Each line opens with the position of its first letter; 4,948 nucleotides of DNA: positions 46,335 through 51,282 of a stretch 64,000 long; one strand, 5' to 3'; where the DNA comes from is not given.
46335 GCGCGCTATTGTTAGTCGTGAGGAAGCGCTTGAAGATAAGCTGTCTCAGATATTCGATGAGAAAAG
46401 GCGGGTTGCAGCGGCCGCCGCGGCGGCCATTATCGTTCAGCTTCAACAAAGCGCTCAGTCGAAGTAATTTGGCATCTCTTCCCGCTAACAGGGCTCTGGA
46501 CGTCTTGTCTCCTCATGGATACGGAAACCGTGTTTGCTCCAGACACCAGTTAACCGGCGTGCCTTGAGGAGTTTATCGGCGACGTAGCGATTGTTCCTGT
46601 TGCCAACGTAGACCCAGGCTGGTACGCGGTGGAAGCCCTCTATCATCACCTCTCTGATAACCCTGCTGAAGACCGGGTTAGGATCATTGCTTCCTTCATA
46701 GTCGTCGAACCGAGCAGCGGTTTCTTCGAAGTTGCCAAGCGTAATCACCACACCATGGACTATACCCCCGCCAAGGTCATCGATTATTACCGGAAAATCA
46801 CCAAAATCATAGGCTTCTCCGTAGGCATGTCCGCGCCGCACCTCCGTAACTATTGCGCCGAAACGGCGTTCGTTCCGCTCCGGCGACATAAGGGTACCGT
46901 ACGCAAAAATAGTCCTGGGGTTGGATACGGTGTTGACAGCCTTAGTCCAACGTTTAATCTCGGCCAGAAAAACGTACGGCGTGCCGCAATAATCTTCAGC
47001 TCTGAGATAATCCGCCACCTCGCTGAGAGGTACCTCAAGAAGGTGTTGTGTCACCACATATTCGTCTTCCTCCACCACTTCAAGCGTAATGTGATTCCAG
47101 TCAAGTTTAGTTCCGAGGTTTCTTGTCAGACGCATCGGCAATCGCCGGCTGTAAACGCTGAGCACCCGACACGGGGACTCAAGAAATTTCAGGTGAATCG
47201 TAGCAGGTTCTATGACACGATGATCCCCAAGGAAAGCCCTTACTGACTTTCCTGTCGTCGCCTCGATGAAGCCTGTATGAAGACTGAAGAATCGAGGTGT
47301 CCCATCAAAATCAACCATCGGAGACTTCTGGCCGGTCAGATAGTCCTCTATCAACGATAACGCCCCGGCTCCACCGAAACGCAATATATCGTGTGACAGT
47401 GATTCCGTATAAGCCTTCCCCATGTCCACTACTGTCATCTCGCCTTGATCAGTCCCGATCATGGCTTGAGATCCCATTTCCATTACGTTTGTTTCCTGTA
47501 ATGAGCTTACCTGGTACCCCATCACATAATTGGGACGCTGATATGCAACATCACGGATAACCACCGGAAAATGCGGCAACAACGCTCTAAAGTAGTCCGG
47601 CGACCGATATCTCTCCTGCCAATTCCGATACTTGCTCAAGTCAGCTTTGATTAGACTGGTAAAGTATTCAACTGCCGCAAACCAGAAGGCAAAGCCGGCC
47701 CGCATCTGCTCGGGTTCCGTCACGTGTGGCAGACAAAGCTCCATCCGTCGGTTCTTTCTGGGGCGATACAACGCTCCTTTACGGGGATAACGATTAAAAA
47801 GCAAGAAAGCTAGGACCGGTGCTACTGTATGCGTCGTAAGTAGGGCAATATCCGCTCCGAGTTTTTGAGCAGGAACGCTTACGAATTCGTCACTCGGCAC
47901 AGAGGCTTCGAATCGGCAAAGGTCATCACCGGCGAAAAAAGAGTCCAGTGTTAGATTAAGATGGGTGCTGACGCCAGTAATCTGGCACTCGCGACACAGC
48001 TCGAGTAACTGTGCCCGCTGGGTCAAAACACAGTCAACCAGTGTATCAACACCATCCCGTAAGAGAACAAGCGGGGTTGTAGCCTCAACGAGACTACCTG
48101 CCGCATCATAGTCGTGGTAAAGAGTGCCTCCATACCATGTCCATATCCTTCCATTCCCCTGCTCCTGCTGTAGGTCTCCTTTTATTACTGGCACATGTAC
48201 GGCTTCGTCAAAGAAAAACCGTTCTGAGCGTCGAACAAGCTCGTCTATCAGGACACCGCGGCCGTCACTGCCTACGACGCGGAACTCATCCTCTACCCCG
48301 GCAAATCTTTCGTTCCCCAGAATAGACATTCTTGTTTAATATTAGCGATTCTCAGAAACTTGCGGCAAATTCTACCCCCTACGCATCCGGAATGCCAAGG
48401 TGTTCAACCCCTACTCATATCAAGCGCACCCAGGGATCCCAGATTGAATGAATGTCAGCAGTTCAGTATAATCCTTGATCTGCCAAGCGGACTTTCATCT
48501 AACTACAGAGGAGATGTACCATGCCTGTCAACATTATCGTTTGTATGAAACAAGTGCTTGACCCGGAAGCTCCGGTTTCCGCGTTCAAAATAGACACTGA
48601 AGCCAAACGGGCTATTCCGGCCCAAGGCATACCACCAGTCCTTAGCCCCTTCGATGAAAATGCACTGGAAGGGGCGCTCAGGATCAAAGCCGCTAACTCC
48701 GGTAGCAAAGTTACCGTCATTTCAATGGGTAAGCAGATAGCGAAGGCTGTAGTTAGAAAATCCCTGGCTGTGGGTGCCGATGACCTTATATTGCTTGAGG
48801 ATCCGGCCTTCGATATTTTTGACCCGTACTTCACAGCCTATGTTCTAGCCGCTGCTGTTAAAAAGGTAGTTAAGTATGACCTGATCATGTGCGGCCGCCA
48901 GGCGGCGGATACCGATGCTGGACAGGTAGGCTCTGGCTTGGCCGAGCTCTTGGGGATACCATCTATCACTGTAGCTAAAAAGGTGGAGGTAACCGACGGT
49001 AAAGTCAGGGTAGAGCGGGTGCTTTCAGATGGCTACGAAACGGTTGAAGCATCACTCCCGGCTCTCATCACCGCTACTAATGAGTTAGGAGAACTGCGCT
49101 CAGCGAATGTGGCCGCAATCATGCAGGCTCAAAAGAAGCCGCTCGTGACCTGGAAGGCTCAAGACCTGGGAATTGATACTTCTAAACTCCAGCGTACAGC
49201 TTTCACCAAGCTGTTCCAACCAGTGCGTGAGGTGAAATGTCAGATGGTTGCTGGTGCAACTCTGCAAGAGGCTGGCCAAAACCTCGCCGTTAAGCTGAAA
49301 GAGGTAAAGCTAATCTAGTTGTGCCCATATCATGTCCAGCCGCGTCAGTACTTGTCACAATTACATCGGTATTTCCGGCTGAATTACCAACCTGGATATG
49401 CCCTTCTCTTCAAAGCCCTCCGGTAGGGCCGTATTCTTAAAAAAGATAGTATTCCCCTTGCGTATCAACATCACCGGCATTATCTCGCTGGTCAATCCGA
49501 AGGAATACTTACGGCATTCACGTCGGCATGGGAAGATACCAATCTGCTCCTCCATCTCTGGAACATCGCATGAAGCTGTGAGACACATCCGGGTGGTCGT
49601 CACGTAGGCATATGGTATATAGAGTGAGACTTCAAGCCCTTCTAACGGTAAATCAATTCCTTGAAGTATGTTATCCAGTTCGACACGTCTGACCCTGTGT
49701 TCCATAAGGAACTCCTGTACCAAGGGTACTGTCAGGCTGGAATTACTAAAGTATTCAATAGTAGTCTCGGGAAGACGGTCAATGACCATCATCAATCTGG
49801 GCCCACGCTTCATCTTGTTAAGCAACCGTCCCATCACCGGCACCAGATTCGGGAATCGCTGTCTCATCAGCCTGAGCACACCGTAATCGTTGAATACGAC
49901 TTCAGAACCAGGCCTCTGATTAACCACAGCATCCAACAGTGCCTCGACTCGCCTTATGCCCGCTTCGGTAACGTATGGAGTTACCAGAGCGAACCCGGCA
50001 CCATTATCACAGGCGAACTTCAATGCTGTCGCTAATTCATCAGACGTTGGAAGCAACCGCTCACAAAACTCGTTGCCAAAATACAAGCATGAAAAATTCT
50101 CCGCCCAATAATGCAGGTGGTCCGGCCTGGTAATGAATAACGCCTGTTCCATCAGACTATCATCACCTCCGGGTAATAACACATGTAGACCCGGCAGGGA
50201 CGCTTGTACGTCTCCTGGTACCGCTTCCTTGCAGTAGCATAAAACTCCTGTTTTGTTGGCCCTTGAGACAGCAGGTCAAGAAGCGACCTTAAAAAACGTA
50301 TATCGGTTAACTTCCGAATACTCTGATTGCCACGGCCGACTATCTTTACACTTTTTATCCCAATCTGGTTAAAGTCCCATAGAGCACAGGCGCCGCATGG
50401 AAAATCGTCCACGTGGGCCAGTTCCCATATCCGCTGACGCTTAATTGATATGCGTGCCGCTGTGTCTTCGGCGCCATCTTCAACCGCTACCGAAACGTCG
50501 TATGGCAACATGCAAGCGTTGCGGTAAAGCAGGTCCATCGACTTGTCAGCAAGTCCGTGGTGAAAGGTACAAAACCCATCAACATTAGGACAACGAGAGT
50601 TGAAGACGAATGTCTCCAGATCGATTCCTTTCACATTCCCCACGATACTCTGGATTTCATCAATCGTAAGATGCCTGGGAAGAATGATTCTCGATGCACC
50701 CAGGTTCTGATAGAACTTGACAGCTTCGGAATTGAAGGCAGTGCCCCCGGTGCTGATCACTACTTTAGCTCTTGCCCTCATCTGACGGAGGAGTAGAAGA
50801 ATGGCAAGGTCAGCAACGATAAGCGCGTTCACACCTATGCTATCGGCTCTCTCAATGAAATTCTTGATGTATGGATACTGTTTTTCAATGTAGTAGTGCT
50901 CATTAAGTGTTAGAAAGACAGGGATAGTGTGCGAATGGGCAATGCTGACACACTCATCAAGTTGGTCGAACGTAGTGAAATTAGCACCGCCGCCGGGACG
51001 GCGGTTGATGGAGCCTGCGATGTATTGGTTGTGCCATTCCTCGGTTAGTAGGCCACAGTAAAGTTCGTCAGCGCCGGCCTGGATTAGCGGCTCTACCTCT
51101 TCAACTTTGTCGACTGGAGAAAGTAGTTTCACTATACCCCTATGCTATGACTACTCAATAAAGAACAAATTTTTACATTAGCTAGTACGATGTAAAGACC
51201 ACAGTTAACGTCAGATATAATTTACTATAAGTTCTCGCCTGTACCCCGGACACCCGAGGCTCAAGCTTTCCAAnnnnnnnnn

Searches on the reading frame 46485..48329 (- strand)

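Call 55: search_protein_families(library=pfam, proteins=[window:46485-48329:-], max_evalue=0.001)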
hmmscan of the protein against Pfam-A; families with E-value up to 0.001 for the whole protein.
window:46485-48329:- (614 aa): 1 family
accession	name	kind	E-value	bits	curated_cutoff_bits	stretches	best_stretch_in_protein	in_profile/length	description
PF06094.17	GGACT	-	2.1e-12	48.1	22.8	1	474-578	1-104/120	Gamma-glutamyl cyclotransferase, AIG2-like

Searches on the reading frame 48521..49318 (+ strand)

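Call 55: search_protein_families(library=pfam, proteins=[window:48521-49318:+], max_evalue=0.001)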
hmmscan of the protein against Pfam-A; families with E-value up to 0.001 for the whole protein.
window:48521-49318:+ (265 aa): 1 family
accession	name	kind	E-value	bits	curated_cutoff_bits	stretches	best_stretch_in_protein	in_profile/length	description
PF01012.27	ETF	-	5.2e-39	134.4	26.7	1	38-215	10-180/181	Electron transfer flavoprotein domain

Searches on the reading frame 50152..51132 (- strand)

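Call 55: search_protein_families(library=pfam, proteins=[window:50152-51132:-], max_evalue=0.001)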
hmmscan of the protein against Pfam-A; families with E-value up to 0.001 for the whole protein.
window:50152-51132:- (326 aa): 1 family
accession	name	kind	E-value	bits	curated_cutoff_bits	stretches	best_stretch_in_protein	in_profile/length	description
PF01136.24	Peptidase_U32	-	7.8e-37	127.2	22.4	1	88-317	3-226/233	Peptidase family U32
